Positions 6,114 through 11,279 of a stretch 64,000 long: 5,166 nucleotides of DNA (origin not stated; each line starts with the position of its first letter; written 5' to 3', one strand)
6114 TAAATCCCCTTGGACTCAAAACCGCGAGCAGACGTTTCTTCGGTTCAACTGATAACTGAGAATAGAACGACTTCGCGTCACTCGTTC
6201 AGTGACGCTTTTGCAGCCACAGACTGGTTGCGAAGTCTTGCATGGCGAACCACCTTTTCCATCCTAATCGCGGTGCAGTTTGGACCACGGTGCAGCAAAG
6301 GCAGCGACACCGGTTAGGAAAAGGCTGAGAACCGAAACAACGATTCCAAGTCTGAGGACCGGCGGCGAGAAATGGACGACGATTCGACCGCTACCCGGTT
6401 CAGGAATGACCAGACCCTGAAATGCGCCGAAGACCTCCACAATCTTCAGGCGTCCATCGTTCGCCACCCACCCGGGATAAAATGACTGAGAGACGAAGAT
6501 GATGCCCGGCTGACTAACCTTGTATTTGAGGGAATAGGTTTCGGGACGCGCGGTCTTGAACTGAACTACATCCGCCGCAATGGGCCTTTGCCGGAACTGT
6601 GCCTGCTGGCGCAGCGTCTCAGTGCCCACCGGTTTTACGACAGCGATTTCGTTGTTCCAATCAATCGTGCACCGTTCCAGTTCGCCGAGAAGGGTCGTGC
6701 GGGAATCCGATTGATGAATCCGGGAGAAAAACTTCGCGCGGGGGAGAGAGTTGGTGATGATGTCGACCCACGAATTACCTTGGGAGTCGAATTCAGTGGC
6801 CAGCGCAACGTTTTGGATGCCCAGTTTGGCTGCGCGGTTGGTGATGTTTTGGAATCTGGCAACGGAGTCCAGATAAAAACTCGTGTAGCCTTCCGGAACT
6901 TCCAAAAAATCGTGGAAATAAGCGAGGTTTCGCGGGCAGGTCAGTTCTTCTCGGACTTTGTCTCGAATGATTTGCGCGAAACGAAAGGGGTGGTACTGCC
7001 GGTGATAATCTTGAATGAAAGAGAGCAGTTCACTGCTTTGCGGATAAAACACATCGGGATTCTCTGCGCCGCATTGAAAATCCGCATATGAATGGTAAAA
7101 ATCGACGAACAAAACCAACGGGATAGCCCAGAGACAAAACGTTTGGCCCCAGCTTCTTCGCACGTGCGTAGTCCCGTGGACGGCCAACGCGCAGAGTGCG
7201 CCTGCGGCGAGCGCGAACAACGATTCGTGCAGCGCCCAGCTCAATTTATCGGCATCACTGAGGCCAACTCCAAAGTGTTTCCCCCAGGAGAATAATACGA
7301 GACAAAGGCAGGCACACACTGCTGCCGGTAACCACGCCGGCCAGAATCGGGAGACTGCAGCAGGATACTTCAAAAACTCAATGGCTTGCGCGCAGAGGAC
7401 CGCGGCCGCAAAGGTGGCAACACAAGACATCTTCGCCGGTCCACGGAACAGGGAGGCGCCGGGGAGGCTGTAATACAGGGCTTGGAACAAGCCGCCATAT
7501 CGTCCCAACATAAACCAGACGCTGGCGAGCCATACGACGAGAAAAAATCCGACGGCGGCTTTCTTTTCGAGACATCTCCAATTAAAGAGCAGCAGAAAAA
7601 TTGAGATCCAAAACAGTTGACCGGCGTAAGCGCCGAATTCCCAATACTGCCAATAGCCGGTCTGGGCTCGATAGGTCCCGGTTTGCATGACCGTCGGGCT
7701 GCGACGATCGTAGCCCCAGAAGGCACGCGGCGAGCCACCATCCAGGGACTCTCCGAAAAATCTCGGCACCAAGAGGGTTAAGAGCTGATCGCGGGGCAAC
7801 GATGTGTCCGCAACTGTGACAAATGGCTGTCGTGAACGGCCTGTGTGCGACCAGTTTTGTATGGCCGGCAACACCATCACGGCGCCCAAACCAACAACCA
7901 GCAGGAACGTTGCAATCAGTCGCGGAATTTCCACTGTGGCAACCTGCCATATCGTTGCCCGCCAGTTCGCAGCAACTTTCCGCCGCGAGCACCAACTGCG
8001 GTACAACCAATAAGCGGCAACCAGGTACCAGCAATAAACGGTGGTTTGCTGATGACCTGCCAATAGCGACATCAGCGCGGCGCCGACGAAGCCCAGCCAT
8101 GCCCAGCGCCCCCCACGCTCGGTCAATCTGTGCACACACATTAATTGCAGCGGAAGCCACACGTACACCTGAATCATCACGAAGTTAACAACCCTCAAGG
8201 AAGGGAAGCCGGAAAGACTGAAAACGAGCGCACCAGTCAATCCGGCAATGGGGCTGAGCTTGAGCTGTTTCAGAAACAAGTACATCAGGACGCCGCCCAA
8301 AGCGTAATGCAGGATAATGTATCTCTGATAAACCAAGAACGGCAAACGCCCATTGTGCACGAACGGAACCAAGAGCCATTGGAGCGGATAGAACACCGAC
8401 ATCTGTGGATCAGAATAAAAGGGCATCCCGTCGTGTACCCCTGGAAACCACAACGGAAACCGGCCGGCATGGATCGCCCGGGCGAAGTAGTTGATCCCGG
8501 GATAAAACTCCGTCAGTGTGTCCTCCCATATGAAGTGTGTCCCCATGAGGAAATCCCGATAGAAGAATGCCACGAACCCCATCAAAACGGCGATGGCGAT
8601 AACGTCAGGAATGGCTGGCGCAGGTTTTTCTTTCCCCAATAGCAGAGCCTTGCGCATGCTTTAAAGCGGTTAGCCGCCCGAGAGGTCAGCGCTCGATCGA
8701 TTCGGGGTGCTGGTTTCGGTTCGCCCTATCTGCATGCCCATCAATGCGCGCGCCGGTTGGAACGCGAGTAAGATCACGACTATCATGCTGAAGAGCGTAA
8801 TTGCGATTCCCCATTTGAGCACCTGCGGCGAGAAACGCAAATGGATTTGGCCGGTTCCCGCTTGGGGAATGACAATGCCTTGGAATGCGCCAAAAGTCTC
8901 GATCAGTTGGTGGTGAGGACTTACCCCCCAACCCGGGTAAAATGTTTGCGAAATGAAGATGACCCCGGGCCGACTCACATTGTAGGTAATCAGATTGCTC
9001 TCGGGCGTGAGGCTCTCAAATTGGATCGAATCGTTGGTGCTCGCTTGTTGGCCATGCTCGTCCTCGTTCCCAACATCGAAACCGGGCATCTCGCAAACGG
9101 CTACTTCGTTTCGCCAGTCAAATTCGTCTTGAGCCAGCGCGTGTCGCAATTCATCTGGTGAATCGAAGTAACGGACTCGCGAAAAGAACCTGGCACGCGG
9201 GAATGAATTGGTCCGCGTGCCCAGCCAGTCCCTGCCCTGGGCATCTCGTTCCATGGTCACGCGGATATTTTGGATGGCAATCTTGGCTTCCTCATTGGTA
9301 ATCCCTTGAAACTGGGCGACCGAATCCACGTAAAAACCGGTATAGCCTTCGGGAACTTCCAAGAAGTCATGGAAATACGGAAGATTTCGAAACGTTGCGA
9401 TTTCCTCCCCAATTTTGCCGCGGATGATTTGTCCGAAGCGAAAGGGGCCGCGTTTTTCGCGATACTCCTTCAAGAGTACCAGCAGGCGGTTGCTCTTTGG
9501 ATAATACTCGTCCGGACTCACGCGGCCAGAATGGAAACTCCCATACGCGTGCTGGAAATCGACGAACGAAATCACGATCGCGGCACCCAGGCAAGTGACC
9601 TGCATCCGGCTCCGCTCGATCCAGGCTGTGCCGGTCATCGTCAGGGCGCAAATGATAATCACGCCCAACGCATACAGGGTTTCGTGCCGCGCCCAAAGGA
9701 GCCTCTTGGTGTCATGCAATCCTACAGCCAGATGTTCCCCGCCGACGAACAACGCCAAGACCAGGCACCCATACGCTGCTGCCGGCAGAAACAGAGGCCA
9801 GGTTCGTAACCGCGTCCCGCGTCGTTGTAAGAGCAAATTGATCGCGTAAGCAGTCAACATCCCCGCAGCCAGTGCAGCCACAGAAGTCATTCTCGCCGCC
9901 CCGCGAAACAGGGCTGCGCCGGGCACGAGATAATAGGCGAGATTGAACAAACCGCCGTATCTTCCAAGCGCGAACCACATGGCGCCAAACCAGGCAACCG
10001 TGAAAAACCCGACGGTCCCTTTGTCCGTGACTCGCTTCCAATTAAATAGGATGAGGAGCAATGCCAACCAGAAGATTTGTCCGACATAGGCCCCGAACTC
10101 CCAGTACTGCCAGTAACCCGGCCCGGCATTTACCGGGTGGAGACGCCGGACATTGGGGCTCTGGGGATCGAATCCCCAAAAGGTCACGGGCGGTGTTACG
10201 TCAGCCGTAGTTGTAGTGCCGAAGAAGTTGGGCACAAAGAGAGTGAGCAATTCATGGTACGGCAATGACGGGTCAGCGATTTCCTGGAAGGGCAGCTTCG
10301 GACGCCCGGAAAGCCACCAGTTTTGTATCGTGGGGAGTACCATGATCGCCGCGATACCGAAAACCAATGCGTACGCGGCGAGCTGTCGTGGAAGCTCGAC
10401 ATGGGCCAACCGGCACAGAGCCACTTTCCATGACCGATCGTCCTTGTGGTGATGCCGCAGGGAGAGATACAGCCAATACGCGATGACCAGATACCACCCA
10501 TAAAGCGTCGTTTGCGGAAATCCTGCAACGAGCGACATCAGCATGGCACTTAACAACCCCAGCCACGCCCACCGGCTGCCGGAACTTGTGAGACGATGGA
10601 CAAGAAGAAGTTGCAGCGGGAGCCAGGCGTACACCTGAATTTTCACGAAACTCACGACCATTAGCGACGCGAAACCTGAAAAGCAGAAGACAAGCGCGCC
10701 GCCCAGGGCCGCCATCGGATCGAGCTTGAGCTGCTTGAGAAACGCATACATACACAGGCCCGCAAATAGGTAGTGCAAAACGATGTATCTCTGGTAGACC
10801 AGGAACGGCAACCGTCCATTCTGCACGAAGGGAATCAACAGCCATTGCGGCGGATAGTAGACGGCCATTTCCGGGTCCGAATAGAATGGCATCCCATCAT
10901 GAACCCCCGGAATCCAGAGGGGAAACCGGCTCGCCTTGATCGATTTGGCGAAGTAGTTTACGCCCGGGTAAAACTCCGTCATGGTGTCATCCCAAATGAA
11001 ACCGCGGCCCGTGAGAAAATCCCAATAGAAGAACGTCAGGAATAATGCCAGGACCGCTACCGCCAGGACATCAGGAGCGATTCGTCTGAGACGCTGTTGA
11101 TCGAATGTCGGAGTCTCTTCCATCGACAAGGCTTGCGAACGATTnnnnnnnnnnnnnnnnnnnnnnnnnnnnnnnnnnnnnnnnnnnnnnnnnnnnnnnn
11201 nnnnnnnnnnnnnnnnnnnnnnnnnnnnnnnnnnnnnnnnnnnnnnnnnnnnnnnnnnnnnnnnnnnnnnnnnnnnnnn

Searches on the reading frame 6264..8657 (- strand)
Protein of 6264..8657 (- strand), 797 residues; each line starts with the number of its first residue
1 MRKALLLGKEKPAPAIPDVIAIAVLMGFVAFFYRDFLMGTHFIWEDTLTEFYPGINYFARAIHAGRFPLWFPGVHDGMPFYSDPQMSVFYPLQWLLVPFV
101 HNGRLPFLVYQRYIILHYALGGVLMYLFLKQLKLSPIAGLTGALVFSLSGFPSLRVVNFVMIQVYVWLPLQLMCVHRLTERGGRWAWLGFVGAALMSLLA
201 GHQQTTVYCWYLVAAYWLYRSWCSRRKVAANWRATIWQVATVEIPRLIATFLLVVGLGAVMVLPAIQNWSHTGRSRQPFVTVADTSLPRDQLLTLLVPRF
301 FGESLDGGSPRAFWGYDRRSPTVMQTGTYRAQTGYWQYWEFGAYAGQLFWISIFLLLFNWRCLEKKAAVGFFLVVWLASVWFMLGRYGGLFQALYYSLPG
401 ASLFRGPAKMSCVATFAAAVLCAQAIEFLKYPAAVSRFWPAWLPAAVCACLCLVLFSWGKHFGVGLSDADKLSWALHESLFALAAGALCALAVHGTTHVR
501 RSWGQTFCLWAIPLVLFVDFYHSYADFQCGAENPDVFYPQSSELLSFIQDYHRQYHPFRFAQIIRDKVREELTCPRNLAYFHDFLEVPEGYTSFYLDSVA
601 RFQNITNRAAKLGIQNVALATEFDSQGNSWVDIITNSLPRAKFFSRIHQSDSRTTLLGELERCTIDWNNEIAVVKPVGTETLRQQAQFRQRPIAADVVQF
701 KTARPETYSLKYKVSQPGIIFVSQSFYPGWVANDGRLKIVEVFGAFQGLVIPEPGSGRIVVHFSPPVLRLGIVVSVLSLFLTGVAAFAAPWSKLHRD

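Call 13: search_protein_families(library=pfam, proteins=[window:6264-8657:-], max_evalue=0.00001)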
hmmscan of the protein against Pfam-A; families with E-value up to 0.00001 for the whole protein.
window:6264-8657:- (797 aa): 1 family
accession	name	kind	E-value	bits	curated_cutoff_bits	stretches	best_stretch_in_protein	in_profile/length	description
PF09586.16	YfhO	-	1.2e-10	40.8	28.5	1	22-278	4-247/835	Bacterial membrane protein YfhO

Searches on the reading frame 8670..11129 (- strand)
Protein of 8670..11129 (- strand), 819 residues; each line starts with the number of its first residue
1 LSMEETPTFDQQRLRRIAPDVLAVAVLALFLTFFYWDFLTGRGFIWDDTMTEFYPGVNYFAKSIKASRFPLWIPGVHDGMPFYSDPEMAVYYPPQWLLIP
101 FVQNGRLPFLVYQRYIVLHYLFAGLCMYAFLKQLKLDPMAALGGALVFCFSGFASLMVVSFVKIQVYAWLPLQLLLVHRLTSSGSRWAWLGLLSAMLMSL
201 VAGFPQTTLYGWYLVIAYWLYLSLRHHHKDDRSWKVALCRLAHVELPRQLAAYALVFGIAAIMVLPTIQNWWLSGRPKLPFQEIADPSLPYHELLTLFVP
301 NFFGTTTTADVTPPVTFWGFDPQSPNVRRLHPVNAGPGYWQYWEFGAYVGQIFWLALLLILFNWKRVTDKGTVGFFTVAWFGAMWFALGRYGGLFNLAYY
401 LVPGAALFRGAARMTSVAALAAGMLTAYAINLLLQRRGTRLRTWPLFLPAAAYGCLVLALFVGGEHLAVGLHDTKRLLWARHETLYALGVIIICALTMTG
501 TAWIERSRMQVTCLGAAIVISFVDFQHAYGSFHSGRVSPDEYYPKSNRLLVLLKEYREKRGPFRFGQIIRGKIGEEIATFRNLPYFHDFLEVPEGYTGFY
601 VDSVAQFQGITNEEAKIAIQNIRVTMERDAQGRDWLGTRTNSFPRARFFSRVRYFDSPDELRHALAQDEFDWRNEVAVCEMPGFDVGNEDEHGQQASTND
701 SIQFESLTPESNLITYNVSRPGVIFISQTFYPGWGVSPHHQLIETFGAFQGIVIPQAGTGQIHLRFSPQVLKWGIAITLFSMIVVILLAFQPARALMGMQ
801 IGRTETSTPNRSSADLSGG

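Call 13: search_protein_families(library=pfam, proteins=[window:8670-11129:-], max_evalue=0.00001)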
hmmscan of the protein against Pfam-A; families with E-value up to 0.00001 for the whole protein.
window:8670-11129:- (819 aa): 1 family
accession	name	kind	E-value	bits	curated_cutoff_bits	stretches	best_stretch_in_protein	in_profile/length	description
PF09586.16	YfhO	-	3.3e-08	32.8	28.5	1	98-313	79-279/835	Bacterial membrane protein YfhO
